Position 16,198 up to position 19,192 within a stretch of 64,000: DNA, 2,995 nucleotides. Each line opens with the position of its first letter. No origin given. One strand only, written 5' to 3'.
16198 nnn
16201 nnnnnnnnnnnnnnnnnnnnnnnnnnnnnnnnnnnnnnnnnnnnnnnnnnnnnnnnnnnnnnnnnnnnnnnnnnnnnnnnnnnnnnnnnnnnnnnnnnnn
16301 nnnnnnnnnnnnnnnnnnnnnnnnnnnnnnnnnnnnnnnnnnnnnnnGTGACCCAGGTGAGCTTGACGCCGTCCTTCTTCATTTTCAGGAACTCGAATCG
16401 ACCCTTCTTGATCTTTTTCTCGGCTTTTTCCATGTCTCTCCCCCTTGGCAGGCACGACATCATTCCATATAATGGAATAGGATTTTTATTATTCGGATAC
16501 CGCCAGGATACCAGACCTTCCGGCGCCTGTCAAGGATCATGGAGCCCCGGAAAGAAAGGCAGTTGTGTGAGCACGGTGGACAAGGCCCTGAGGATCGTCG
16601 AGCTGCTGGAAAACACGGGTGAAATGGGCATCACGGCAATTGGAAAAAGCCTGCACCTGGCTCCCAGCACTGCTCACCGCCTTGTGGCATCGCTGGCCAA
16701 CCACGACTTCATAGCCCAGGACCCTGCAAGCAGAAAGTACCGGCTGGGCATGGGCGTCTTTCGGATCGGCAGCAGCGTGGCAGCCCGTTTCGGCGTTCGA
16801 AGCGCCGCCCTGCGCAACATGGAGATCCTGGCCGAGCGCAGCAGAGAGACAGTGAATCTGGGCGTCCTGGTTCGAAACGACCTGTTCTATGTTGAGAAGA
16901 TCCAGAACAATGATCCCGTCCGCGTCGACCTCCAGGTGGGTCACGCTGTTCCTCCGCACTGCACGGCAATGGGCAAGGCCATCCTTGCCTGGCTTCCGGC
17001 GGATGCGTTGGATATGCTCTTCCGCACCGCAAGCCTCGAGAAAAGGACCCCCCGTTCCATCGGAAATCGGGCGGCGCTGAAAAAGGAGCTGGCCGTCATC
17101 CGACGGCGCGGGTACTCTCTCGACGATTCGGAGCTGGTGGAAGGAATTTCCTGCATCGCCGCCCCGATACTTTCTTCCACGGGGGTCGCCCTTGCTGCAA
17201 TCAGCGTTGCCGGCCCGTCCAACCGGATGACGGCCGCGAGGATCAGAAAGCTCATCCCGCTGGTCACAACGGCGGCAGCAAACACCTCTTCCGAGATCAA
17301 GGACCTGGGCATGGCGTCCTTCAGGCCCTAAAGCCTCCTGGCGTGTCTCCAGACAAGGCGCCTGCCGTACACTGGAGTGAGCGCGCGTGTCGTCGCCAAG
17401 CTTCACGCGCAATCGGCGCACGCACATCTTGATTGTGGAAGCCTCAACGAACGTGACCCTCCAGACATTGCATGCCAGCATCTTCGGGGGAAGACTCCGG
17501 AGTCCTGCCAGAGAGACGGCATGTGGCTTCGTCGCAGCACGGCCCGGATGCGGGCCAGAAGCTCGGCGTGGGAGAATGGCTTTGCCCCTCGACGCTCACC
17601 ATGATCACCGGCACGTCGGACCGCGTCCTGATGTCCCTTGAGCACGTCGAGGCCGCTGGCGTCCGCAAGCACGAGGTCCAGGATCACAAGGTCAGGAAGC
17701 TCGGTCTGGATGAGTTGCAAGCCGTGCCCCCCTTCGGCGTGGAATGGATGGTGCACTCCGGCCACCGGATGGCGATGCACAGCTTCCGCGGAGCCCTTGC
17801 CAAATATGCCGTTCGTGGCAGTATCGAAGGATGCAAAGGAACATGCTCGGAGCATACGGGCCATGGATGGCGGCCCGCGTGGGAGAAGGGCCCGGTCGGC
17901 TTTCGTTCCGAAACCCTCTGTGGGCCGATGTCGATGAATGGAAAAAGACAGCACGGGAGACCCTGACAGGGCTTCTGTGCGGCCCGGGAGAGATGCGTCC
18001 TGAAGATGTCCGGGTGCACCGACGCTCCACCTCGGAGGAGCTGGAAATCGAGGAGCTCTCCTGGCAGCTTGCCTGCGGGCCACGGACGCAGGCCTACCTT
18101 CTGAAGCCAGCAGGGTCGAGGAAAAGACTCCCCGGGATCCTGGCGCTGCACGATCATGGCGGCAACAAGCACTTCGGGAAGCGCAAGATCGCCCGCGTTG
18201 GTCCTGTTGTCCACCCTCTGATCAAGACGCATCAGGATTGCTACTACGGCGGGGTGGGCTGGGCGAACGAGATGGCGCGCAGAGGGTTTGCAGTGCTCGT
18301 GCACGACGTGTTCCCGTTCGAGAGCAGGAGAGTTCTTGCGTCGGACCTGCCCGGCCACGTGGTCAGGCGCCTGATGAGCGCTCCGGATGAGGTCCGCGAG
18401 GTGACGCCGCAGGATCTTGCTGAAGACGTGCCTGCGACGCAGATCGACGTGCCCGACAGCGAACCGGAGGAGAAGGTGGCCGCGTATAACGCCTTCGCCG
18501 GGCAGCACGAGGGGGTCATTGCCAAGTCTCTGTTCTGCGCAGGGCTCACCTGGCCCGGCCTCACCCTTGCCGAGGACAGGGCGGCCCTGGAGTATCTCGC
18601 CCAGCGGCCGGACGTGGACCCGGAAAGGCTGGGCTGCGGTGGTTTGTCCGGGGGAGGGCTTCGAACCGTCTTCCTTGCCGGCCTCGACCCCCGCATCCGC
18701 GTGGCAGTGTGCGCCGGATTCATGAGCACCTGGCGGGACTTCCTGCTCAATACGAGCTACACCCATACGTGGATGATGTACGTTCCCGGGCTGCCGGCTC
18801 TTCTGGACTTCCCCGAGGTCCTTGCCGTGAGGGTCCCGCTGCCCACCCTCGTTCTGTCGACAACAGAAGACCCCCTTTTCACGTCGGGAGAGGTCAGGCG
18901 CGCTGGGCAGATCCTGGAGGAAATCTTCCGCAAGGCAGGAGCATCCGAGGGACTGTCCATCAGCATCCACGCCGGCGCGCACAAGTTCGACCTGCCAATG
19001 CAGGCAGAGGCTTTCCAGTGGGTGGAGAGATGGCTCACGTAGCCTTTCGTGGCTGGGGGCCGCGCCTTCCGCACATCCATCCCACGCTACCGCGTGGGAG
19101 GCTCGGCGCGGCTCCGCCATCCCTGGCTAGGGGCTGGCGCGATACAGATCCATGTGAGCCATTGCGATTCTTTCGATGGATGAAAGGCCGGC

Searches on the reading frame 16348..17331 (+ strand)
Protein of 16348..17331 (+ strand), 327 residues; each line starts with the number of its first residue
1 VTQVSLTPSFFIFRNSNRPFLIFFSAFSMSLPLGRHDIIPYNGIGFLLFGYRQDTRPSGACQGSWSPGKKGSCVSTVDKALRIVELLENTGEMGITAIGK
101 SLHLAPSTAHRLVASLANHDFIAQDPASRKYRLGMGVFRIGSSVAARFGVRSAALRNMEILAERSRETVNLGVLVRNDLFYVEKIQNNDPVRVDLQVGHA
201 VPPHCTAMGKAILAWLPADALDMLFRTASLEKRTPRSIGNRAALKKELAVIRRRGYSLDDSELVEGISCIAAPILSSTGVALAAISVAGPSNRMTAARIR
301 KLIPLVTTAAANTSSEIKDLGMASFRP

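Call 49: search_protein_families(library=pfam, proteins=[window:16348-17331:+], max_evalue=0.0001)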
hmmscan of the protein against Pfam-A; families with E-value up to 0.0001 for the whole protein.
window:16348-17331:+ (327 aa): 2 families
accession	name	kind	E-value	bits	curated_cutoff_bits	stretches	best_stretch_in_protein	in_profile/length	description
PF01614.24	IclR_C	-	1.1e-43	149.2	24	1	145-314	4-173/174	Bacterial transcriptional regulator IclR C-terminal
PF09339.16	HTH_IclR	-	1.7e-12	47.4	22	1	76-126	1-52/52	IclR helix-turn-helix domain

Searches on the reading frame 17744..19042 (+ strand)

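Call 49: search_protein_families(library=pfam, proteins=[window:17744-19042:+], max_evalue=0.0001)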
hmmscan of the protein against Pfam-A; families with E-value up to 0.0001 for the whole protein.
window:17744-19042:+ (432 aa): 1 family
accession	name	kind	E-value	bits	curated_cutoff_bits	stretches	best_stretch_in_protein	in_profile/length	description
PF00326.27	Peptidase_S9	-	2.1e-05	24.6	22.6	1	280-345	50-118/213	Prolyl oligopeptidase family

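Call 66: search_protein_families(library=ncbifam, proteins=[window:17744-19042:+], max_evalue=0.00001)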
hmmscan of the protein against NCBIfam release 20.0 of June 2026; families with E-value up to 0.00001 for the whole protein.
window:17744-19042:+ (432 aa): 0 families
